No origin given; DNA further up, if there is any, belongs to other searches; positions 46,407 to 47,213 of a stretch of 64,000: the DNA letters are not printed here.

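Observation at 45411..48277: Minimal TTQ amine dehydrogenase locus: heavy chain, light chain and two cytochromes c, without mauE/mauD/mauG/amicyanin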

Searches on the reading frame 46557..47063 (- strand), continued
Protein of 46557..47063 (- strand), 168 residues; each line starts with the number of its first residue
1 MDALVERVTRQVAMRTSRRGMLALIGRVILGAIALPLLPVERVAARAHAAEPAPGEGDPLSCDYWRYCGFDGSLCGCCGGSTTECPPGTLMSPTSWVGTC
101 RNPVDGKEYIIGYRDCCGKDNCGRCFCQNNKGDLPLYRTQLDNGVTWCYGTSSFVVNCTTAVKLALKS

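Call 15: find_related_loci(query=A1, collection=genome_contigs, flank=10000)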
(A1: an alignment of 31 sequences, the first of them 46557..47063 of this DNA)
Query A1 (168 aa) in genome_contigs; peptide patterns used: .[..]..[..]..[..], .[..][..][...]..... (x = any residue, [..] = any of these).
599 stretches matched a pattern (row limit reached: there are more); 593 encode a relative of the query (tblastn E <= 1e-3); the best 80 are kept; 80 distinct loci.
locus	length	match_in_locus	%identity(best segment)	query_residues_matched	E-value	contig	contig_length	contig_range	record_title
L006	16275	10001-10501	86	1-168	1e-97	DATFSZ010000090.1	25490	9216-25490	MAG TPA_asm: Candidatus Binataceae bacterium isolate SMAG_U9397 k141_6337157, whole genome shotgun sequence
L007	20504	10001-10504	82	1-168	1e-90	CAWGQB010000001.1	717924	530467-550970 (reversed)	MAG: uncultured proteobacterium isolate MFD04463.bin.2.159 genome assembly, contig: contig_10511, whole genome shotgun s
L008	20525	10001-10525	71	1-168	2e-81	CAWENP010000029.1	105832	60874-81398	MAG: uncultured delta proteobacterium isolate MFD02248.bin.1.176 genome assembly, contig: contig_9576, whole genome shot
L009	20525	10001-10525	71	1-168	3e-81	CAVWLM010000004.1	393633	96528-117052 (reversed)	MAG: uncultured delta proteobacterium isolate MFD04434.bin.1.44 genome assembly, contig: contig_4677, whole genome shotg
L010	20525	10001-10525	71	1-168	4e-81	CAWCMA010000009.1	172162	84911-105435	MAG: uncultured delta proteobacterium isolate MFD05502.bin.1.141 genome assembly, contig: contig_64981, whole genome sho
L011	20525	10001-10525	70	1-168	5e-81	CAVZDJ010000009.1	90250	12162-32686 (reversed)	MAG: uncultured delta proteobacterium isolate MFD09222.bin.3.24 genome assembly, contig: contig_126032, whole genome sho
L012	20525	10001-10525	70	1-168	2e-80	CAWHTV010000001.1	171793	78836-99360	MAG: uncultured delta proteobacterium isolate MFD05705.bin.2.88 genome assembly, contig: contig_14251, whole genome shot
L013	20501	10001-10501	67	2-168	2e-77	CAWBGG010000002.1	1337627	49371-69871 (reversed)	MAG: uncultured delta proteobacterium isolate MFD09222.bin.1.50 genome assembly, contig: contig_50833, whole genome shot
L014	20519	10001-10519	62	1-168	3e-72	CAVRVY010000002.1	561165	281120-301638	MAG: uncultured delta proteobacterium isolate MFD05512.bin.2.52 genome assembly, contig: contig_11166, whole genome shot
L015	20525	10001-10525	58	1-168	3e-68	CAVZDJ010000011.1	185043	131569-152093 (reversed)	MAG: uncultured delta proteobacterium isolate MFD09222.bin.3.24 genome assembly, contig: contig_129205, whole genome sho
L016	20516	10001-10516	58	1-167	1e-66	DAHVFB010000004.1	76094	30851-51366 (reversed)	MAG TPA_asm: Deltaproteobacteria bacterium isolate clean291 NODE_4_length_76094_cov_6.107494, whole genome shotgun seque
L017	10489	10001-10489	61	4-159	2e-66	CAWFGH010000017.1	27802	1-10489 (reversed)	MAG: uncultured delta proteobacterium isolate MFD00731.bin.2.203 genome assembly, contig: contig_75996, whole genome sho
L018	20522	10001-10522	55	1-167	2e-65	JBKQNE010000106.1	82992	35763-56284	MAG: Candidatus Binataceae bacterium isolate LASAr3G3H3I__bin_44 LASAr3G3H3I_000000136721, whole genome shotgun sequence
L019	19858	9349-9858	55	1-167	6e-64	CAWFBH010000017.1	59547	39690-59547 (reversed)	MAG: uncultured delta proteobacterium isolate MFD02248.bin.2.83 genome assembly, contig: contig_56403, whole genome shot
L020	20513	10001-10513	57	1-167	1e-63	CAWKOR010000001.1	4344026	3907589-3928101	MAG: uncultured delta proteobacterium isolate MFD04944.bin.1.36 genome assembly, contig: contig_15114, whole genome shot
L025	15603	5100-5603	54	1-167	1e-61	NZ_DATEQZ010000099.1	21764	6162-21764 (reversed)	MAG: Candidatus Binatus sp. isolate SMAG_U9060 k141_1253349, whole genome shotgun sequence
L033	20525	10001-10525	51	1-168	2e-60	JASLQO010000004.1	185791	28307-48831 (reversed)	MAG: Pseudomonadales bacterium isolate Arabian11_MAG_9 c_000000412823, whole genome shotgun sequence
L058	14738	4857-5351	52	1-166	2e-58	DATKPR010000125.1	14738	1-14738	MAG TPA_asm: Steroidobacteraceae bacterium isolate SMAG_U14796 k141_488615, whole genome shotgun sequence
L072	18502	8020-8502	54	1-164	3e-57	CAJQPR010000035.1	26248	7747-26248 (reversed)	MAG: uncultured Woeseiaceae bacterium isolate 3_20180319_Bin_METABAT_86_sub_1 genome assembly, contig: c_000006494956, w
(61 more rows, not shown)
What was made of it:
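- One MAG holds both a complete locus (L011) and a bare locus (L015) (call 15).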

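Call 16: search_dna_similar(query=window:46557-47063:-, collection=plasmids, mode=protein, max_rows=25)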
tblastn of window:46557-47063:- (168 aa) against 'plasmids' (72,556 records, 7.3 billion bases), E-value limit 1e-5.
Records with a match: 30; places in all: 30; records where one place covers at least 80% of the query: 29.
Best place of each record, by identity: <60% 30.
By first word of the organism name: Paracoccus 15; Burkholderia 4; Novosphingobium 3; Pseudomonas 2; Indioceanicola 1; Chimaeribacter 1; Cupriavidus 1; Haematobacter 1; Methylobacterium 1; Sphaerotilus 1.
By predicted mobility (MOB-suite, as given by PLSDB): non-mobilizable 27; conjugative 2; mobilizable 1.
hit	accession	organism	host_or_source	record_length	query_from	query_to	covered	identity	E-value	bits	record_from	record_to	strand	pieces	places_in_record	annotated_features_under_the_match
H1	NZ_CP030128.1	Indioceanicola profundi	sediment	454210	1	161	96%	51.2%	2e-32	128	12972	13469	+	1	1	mauA: methylamine dehydrogenase (amicyanin) small subunit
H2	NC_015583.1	Novosphingobium sp. PP1Y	-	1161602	1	167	99%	48.6%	2e-30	122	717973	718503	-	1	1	none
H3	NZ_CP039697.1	Novosphingobium sp. EMRT-2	cell,freshwater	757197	1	164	98%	49.4%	2e-26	111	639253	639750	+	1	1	methylamine dehydrogenase light chain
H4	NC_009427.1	Novosphingobium aromaticivorans DSM 12444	-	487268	1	162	96%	48.2%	8e-25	106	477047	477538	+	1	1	methylamine dehydrogenase light chain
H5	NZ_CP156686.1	Burkholderia stagnalis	Bacterial cells,soils collected in ...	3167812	1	165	98%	46.7%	9e-26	109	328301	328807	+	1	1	none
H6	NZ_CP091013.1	Burkholderia cenocepacia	-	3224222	1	165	98%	46.6%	3e-29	119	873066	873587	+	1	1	none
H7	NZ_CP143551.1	Burkholderia multivorans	Homo sapiens,bronchoalveolar lavage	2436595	1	165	98%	46.0%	1e-28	117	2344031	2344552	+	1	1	none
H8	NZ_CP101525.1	Burkholderia arboris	mixed culture,soil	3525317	1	165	98%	45.9%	1e-29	120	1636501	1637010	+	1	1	none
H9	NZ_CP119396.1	Chimaeribacter arupi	Homo sapiens,blood culture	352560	1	166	99%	45.6%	1e-20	95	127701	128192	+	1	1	methylamine dehydrogenase light chain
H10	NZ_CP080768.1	Cupriavidus pinatubonensis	genomic assembly,soil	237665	1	167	99%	44.7%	4e-27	113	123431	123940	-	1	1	methylamine dehydrogenase light chain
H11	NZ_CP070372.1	Paracoccus methylovorus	whole organism,grassland soil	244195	1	159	95%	46.2%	2e-27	114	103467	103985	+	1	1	mauA: methylamine dehydrogenase (amicyanin) small subunit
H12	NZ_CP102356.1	Paracoccus sp. SMMA_5_TC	pure culture,Lotus pond, a sulfur-borax ...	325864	1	166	99%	43.8%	1e-19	92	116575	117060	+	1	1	methylamine dehydrogenase light chain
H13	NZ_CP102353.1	Paracoccus sp. SMMA_5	pure culture,Lotus pond, a sulfur-borax ...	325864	1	166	99%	43.8%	1e-19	92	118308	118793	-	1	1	methylamine dehydrogenase light chain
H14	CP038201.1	Paracoccus ferrooxidans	single cell,bioreactor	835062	1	168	100%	42.9%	8e-25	106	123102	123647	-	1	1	mauA: methylamine dehydrogenase (amicyanin) small subunit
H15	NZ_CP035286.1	Paracoccus versutus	whole organism,soil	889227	1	168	100%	42.9%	8e-25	106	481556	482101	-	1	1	mauA: methylamine dehydrogenase (amicyanin) small subunit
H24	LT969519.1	Pseudomonas aeruginosa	-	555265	1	166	99%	40.2%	1e-21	97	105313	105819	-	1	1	aauA: Aralkylamine dehydrogenase light chain precursor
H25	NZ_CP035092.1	Paracoccus denitrificans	Homo sapiens,cell culture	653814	1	161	96%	41.1%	7e-23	100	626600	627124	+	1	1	mauA: methylamine dehydrogenase (amicyanin) small subunit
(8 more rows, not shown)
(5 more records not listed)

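Call 17: get_annotated_region(hit=H25, flank=8000)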
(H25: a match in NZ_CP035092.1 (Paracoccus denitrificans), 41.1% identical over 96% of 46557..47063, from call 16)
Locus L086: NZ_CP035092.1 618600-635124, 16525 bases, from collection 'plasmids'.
description: Paracoccus denitrificans strain ATCC 19367 plasmid unnamed1, complete sequence
organism: Paracoccus denitrificans (NCBI taxid 266)
taxonomy: Bacteria; Pseudomonadota; Alphaproteobacteria; Rhodobacterales; Paracoccaceae; Paracoccus; Paracoccus denitrificans
host: -; source: Homo sapiens,cell culture; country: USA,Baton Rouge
typing (MOB-suite, as given by PLSDB): non-mobilizable; replicon rep_cluster_560,rep_cluster_969
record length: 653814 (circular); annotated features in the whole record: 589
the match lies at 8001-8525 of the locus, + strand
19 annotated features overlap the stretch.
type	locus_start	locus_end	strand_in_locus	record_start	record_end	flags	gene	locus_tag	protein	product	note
CDS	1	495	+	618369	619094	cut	-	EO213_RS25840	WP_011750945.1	hypothetical protein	-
CDS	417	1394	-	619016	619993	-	-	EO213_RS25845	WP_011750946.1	mechanosensitive ion channel family protein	-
CDS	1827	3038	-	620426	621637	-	-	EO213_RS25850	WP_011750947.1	PQQ-dependent sugar dehydrogenase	-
CDS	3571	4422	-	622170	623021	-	mauR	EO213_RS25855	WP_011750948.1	Mau operon transcriptional activator MauR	-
CDS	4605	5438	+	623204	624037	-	mauF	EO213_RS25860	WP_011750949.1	methylamine utilization protein MauF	-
CDS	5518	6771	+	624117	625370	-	mauB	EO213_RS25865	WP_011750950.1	methylamine dehydrogenase (amicyanin) large subunit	-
CDS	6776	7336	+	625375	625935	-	-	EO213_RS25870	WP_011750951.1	MauE/DoxX family redox-associated membrane protein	GO:0030416 - methylamine metabolic process [Evidence IEA]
CDS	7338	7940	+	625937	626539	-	mauD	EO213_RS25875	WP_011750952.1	methylamine dehydrogenase accessory protein MauD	-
CDS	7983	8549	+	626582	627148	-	mauA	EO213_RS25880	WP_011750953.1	methylamine dehydrogenase (amicyanin) small subunit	-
CDS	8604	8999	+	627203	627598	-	-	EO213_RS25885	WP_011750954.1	amicyanin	-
CDS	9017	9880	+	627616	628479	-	mauJ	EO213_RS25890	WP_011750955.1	methylamine utilization protein MauJ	-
CDS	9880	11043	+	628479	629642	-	-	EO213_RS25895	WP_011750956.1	methylamine utilization protein MauG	-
CDS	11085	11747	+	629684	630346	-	napG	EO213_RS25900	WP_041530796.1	ferredoxin-type protein NapG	-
CDS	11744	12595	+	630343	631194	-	napH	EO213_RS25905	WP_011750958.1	quinol dehydrogenase ferredoxin subunit NapH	-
CDS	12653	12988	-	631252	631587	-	-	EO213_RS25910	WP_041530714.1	zinc ribbon domain-containing protein YjdM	-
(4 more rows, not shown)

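Call 18: get_annotated_region(hit=H24, flank=8000)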
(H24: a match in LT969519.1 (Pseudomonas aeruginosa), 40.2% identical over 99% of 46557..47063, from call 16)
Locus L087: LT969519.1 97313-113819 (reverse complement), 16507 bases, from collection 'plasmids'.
description: Pseudomonas aeruginosa isolate RW109 genome assembly, plasmid: RW109 plasmid 1
organism: Pseudomonas aeruginosa (NCBI taxid 287)
taxonomy: Bacteria; Pseudomonadota; Gammaproteobacteria; Pseudomonadales; Pseudomonadaceae; Pseudomonas; Pseudomonas aeruginosa
host: -; source: -; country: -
typing (MOB-suite, as given by PLSDB): non-mobilizable; replicon rep_cluster_1115
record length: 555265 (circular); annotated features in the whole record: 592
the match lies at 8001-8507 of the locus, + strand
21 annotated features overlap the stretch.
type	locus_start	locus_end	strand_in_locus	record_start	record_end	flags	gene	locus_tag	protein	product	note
CDS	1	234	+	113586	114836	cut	yceD_1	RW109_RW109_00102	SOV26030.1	General stress protein 16U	-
CDS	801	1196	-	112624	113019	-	-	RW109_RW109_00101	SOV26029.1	hypothetical protein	-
CDS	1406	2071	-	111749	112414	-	-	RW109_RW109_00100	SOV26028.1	hypothetical protein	-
CDS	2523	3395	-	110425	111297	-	phnV_1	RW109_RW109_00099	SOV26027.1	Putative 2-aminoethylphosphonate transport system permease protein PhnV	-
CDS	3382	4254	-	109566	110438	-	cysW_1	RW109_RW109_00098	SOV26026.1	Sulfate transport system permease protein CysW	-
CDS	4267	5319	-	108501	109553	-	-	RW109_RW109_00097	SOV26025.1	hypothetical protein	-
CDS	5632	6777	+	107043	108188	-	aauB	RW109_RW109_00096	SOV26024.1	Aralkylamine dehydrogenase heavy chain precursor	-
CDS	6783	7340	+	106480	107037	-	mauE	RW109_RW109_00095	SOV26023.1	Methylamine utilization protein MauE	-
CDS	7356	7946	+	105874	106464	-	mauD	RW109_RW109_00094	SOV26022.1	Methylamine utilization protein MauD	-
CDS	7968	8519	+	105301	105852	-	aauA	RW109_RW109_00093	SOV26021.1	Aralkylamine dehydrogenase light chain precursor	-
CDS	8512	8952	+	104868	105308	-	cycA_2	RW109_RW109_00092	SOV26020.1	Cytochrome c-552 precursor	-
CDS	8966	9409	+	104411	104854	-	cycA_1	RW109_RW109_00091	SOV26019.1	Cytochrome c-552 precursor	-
CDS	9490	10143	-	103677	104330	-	serB_1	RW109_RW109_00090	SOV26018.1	Phosphoserine phosphatase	-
CDS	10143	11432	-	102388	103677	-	apeB_1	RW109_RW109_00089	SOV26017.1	putative M18 family aminopeptidase 2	-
CDS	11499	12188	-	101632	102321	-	-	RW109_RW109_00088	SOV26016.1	hypothetical protein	-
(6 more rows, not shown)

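Call 19: get_annotated_region(hit=H4, flank=8000)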
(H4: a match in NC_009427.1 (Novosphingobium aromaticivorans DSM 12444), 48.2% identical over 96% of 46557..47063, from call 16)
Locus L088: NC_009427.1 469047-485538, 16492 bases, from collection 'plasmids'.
description: Novosphingobium aromaticivorans DSM 12444 plasmid pNL2, complete sequence
organism: Novosphingobium aromaticivorans DSM 12444 (NCBI taxid 279238)
taxonomy: Bacteria; Pseudomonadota; Alphaproteobacteria; Sphingomonadales; Sphingomonadaceae; Novosphingobium; Novosphingobium aromaticivorans; Novosphingobium aromaticivorans DSM 12444
host: -; source: -; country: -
typing (MOB-suite, as given by PLSDB): non-mobilizable; replicon rep_cluster_531,rep_cluster_545
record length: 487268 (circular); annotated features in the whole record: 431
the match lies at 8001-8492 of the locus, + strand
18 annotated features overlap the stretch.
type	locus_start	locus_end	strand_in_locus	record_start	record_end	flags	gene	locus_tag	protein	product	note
CDS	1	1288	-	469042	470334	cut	-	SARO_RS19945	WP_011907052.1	Rieske 2Fe-2S domain-containing protein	-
CDS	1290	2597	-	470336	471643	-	-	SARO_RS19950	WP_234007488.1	amidase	-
CDS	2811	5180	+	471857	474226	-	-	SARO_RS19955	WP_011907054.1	TonB-dependent receptor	-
CDS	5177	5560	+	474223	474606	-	-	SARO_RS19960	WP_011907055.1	c-type cytochrome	-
CDS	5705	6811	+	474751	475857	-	-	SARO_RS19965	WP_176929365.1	amine dehydrogenase large subunit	-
CDS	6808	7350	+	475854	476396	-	-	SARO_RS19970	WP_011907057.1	MauE/DoxX family redox-associated membrane protein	GO:0030416 - methylamine metabolic process [Evidence IEA]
CDS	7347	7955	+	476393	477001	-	mauD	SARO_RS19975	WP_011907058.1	methylamine dehydrogenase accessory protein MauD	-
CDS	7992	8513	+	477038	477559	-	-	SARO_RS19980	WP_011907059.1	methylamine dehydrogenase light chain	GO:0009308 - amine metabolic process [Evidence IEA]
CDS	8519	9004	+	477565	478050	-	-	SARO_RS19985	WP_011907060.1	hypothetical protein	-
CDS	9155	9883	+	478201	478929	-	-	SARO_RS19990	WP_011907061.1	CoA transferase subunit A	-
CDS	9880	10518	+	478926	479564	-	-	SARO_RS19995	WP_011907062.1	3-oxoacid CoA-transferase subunit B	-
CDS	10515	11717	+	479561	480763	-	pcaF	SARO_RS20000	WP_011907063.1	3-oxoadipyl-CoA thiolase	GO:0019619 - 3,4-dihydroxybenzoate catabolic process [Evidence IEA]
CDS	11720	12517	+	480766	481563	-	pcaD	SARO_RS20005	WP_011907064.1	3-oxoadipate enol-lactonase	GO:0042952 - beta-ketoadipate pathway [Evidence IEA]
CDS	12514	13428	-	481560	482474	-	-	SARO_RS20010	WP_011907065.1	LysR family transcriptional regulator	-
CDS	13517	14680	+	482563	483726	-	-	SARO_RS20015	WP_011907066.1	muconate cycloisomerase family protein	-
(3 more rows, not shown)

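Call 41: get_annotated_region(hit=H1, flank=8000)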
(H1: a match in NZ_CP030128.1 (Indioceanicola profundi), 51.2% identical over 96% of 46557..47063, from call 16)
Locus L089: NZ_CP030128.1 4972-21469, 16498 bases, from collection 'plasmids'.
description: Indioceanicola profundi strain SCSIO 08040 plasmid unnamed2, complete sequence
organism: Indioceanicola profundi (NCBI taxid 2220096)
taxonomy: Bacteria; Pseudomonadota; Alphaproteobacteria; Rhodospirillales; Azospirillaceae; Indioceanicola; Indioceanicola profundi
host: -; source: sediment; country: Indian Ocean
typing (MOB-suite, as given by PLSDB): non-mobilizable
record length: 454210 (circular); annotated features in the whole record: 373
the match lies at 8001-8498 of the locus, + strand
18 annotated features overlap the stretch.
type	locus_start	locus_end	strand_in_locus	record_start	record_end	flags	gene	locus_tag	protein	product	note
CDS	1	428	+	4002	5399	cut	-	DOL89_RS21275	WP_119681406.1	amidase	-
CDS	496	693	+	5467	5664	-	-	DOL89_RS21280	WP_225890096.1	hypothetical protein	-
CDS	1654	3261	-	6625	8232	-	-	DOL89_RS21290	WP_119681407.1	ISL3 family transposase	-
CDS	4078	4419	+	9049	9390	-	-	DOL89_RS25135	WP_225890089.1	c-type cytochrome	-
CDS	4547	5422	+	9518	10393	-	-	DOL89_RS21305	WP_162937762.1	methylamine utilization protein MauF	-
CDS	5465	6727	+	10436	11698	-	-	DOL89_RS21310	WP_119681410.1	amine dehydrogenase large subunit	-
CDS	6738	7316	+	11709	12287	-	-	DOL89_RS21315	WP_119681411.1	MauE/DoxX family redox-associated membrane protein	GO:0030416 - methylamine metabolic process [Evidence IEA]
CDS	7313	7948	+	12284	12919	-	mauD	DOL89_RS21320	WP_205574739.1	methylamine dehydrogenase accessory protein MauD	-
CDS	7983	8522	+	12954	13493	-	mauA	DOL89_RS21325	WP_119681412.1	methylamine dehydrogenase (amicyanin) small subunit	-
CDS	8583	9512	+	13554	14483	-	mauJ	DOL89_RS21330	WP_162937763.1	methylamine utilization protein MauJ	-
CDS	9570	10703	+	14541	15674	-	-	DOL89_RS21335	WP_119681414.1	AraC family transcriptional regulator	-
CDS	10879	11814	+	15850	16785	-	-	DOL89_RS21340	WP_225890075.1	cytochrome c peroxidase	-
CDS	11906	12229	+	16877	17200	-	-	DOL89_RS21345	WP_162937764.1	hypothetical protein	-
CDS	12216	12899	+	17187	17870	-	napG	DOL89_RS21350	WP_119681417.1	ferredoxin-type protein NapG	-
CDS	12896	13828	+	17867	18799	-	napH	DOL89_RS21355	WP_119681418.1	quinol dehydrogenase ferredoxin subunit NapH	-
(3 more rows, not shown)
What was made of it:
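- On Methylamine dehydrogenase (amicyanin), NCBIfam equivalogs TIGR02658/TIGR02659: They are present in the reference loci L086 and L089 (calls 17, 41).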

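Call 42: get_annotated_region(hit=H10, flank=8000)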
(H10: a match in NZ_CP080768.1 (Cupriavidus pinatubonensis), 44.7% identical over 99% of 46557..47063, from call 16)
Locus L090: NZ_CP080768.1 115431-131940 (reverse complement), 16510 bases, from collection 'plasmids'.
description: Cupriavidus pinatubonensis strain HN-2 plasmid p1, complete sequence
organism: Cupriavidus pinatubonensis (NCBI taxid 248026)
taxonomy: Bacteria; Pseudomonadota; Betaproteobacteria; Burkholderiales; Burkholderiaceae; Cupriavidus; Cupriavidus pinatubonensis
host: -; source: genomic assembly,soil; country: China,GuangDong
typing (MOB-suite, as given by PLSDB): non-mobilizable
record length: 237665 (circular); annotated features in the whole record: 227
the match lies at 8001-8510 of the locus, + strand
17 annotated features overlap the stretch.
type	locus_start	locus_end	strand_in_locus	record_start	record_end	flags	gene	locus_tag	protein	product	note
CDS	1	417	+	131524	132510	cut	-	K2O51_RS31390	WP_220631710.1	YCF48-related protein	-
CDS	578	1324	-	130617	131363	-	-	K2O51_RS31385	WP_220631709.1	hypothetical protein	-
CDS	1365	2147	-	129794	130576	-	-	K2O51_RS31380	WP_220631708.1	class II aldolase/adducin family protein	-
CDS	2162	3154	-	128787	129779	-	-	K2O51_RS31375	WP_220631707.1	tripartite tricarboxylate transporter substrate binding protein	-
CDS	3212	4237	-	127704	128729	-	-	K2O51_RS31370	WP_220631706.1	TauD/TfdA family dioxygenase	-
CDS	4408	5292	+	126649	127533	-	-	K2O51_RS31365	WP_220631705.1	LysR family transcriptional regulator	GO:0006355 - regulation of DNA-templated transcription [Evidence IEA]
CDS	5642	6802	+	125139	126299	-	-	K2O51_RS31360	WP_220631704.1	amine dehydrogenase large subunit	-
CDS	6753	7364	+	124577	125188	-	-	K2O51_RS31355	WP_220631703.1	MauE/DoxX family redox-associated membrane protein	GO:0030416 - methylamine metabolic process [Evidence IEA]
CDS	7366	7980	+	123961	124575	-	mauD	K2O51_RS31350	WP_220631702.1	methylamine dehydrogenase accessory protein MauD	-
CDS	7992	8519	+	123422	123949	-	-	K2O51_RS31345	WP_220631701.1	methylamine dehydrogenase light chain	GO:0009308 - amine metabolic process [Evidence IEA]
CDS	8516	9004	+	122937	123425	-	-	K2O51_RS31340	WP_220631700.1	cytochrome c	-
CDS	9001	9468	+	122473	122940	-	-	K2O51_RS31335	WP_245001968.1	cytochrome c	-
CDS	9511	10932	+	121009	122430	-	-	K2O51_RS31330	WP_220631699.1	aldehyde dehydrogenase family protein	-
CDS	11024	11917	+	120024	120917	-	-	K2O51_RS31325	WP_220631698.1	CoA ester lyase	-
CDS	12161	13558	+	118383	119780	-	-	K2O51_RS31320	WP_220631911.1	arylsulfatase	-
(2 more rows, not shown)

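Call 69: search_protein_families(library=pfam, proteins=[L025:8611-9984:+, L006:11561-12169:-, L006:12153-12701:-, L088:8519-9004:+], max_evalue=0.01)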
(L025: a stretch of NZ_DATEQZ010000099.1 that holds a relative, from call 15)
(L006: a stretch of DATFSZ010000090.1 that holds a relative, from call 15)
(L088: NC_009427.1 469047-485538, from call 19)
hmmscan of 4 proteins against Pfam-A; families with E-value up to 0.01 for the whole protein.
L025:8611-9984:+ (457 aa): 3 families
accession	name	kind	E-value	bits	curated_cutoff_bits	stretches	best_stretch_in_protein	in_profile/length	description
PF03150.19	CCP_MauG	-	9.1e-58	195.6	25.6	1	82-229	1-147/149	Di-haem cytochrome c peroxidase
PF00034.26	Cytochrom_C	-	3.2e-05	25.6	21.3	0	238-260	2-22/90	Cytochrome c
PF09086.16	DUF1924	-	0.006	17.3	22.5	0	82-112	5-36/96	Domain of unknown function (DUF1924)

L006:11561-12169:- (202 aa): 7 families
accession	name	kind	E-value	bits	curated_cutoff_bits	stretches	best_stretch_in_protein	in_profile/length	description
PF08534.16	Redoxin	-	2.6e-08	34.2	26.6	1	54-177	2-139/148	Redoxin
PF13098.12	Thioredoxin_2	-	1.3e-07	32.4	27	1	79-180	4-102/104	Thioredoxin-like domain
PF13905.12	Thioredoxin_8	-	9.1e-06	26.4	27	1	81-166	2-94/94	Thioredoxin-like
PF00578.27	AhpC-TSA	-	0.00019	21.8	26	1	55-167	2-122/124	AhpC/TSA family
PF00085.26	Thioredoxin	-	0.0016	18.9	23.5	1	82-139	20-75/103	Thioredoxin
PF13728.12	TraF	-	0.0044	17.3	23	1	80-107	129-156/224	F plasmid transfer operon protein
PF13192.12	Thioredoxin_3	-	0.0094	16.4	24.8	0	86-182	5-75/76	Thioredoxin domain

L006:12153-12701:- (182 aa): 2 families
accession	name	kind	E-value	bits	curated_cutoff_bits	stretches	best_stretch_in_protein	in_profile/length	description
PF07291.16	MauE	-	2.9e-31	108.9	27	1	7-135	3-127/128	Methylamine utilisation protein MauE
PF13564.11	DoxX_2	-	0.0011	19.6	26.3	1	12-99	2-86/103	DoxX-like family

L088:8519-9004:+ (161 aa): 0 families
